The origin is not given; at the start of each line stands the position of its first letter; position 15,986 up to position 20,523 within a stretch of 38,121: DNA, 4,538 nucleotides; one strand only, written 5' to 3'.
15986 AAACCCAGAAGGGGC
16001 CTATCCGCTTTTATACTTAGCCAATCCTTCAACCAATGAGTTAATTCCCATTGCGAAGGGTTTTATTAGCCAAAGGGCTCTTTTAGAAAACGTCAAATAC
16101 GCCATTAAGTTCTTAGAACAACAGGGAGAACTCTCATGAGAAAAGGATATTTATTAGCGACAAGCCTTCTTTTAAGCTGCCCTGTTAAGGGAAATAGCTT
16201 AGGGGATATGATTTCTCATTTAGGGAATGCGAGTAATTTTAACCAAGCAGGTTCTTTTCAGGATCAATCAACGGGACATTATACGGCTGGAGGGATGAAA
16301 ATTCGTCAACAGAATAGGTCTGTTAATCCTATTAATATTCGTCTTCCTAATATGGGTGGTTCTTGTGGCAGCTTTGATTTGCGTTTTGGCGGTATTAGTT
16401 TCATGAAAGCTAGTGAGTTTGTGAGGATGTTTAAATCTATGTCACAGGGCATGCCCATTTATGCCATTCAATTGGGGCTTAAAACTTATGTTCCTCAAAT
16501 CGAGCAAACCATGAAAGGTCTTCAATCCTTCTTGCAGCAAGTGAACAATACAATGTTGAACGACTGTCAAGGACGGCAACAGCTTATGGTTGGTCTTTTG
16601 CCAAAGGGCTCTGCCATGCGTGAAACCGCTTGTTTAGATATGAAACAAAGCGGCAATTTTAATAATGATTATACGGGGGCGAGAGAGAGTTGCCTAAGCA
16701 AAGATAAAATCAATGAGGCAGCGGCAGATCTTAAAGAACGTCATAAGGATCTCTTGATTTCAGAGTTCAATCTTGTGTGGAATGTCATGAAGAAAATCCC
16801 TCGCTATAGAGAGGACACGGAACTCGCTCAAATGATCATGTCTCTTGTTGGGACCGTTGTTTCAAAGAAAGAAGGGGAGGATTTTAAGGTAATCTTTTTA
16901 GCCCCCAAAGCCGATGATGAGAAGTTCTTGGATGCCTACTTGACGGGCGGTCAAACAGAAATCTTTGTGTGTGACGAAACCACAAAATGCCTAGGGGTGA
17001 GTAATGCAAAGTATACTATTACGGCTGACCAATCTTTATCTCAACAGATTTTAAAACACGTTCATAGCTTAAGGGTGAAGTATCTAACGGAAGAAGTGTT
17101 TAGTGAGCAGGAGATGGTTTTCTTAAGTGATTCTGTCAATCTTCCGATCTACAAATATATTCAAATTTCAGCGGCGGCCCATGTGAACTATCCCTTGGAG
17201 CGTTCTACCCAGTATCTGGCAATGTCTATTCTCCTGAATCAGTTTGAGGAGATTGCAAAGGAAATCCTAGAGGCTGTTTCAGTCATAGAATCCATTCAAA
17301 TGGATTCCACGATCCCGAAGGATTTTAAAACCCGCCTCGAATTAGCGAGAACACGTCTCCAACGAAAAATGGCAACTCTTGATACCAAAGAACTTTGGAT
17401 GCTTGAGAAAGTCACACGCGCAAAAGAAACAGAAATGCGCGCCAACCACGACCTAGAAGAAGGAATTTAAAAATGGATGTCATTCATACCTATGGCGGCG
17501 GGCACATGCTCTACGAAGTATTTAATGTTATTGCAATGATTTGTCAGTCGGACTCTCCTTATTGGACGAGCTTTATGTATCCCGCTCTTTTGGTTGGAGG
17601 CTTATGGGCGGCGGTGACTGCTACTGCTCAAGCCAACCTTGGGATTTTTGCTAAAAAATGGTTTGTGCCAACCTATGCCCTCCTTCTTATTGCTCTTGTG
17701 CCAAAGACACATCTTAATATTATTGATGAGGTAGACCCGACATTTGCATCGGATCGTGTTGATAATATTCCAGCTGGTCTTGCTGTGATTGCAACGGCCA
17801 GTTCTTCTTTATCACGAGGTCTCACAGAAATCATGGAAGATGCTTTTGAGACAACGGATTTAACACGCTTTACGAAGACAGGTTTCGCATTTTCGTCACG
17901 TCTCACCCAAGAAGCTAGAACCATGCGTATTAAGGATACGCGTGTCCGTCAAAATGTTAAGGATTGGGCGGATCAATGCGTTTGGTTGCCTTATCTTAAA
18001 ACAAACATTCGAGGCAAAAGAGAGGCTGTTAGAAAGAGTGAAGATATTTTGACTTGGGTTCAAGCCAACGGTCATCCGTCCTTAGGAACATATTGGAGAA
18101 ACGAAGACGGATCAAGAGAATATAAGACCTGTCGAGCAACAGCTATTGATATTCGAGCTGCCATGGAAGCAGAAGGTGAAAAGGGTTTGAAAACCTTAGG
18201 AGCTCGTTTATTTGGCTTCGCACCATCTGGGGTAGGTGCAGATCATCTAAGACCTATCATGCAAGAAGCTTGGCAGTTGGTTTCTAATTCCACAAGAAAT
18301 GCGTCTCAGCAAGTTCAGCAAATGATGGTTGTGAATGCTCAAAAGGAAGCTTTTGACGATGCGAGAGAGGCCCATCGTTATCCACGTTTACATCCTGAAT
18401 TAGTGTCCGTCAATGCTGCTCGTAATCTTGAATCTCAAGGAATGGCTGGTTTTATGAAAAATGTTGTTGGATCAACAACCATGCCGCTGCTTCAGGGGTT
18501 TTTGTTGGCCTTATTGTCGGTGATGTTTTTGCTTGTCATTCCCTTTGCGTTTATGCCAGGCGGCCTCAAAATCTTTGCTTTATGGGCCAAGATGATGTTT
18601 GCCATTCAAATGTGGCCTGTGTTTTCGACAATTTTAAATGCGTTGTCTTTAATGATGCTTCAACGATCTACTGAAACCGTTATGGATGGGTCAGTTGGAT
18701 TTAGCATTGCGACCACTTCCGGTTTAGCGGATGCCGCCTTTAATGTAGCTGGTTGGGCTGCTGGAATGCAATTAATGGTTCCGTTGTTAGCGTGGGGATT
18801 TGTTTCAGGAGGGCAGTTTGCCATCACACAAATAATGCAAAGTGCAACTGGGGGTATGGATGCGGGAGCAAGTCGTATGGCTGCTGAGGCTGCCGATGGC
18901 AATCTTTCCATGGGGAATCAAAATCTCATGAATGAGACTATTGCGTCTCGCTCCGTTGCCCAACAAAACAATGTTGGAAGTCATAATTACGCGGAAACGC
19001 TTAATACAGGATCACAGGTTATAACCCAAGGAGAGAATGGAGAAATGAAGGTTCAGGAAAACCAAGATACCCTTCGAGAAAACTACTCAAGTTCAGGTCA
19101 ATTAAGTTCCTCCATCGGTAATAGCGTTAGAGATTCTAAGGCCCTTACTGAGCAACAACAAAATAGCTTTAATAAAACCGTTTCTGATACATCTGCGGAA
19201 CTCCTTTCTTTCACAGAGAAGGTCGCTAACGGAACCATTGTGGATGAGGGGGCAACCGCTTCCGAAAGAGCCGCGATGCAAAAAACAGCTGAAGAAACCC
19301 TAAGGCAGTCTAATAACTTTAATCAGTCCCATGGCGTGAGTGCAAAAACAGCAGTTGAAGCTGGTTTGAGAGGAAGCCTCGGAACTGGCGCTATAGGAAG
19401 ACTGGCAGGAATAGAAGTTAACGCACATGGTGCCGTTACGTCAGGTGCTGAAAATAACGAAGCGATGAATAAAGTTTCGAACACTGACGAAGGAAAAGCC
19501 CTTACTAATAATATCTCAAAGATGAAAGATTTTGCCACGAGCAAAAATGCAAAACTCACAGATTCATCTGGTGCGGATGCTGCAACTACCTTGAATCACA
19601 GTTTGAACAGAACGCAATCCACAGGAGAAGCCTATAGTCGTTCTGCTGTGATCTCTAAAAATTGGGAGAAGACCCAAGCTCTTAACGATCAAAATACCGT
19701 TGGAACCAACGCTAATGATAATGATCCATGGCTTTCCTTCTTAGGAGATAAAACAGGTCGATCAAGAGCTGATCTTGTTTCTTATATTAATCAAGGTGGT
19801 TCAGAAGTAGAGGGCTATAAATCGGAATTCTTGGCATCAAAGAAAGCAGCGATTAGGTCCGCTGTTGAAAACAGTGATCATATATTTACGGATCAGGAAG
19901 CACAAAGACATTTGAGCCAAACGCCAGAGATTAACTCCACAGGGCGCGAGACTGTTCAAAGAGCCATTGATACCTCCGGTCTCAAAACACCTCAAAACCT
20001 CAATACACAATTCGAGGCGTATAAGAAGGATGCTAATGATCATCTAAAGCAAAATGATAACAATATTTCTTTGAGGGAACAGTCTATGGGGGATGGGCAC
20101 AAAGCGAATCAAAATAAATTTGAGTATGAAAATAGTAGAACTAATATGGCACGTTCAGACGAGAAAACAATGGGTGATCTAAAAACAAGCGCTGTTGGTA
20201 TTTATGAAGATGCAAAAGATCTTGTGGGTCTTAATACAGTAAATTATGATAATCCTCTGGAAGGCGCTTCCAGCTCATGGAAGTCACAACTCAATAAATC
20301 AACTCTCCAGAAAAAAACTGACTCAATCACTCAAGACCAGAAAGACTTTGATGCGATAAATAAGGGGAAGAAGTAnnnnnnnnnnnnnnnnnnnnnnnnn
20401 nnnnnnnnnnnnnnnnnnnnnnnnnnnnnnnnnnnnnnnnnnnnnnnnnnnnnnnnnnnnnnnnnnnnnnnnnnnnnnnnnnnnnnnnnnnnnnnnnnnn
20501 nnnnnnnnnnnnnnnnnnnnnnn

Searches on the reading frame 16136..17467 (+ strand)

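Call 8: search_protein_families(library=pfam, proteins=[window:16136-17467:+], max_evalue=0.01)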
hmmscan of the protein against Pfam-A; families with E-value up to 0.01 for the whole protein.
window:16136-17467:+ (444 aa): 1 family
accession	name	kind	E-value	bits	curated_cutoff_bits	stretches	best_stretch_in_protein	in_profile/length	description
PF06122.16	TraH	-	8.9e-67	226.4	25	1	25-349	4-332/358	Conjugative relaxosome accessory transposon protein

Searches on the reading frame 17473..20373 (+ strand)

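Call 8: search_protein_families(library=pfam, proteins=[window:17473-20373:+], max_evalue=0.01)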
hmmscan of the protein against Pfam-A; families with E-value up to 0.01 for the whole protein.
window:17473-20373:+ (967 aa): 1 family
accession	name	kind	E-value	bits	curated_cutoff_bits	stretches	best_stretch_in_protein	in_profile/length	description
PF07916.16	TraG_N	-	4.1e-71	240.8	36.1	1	4-464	2-460/462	TraG-like protein, N-terminal region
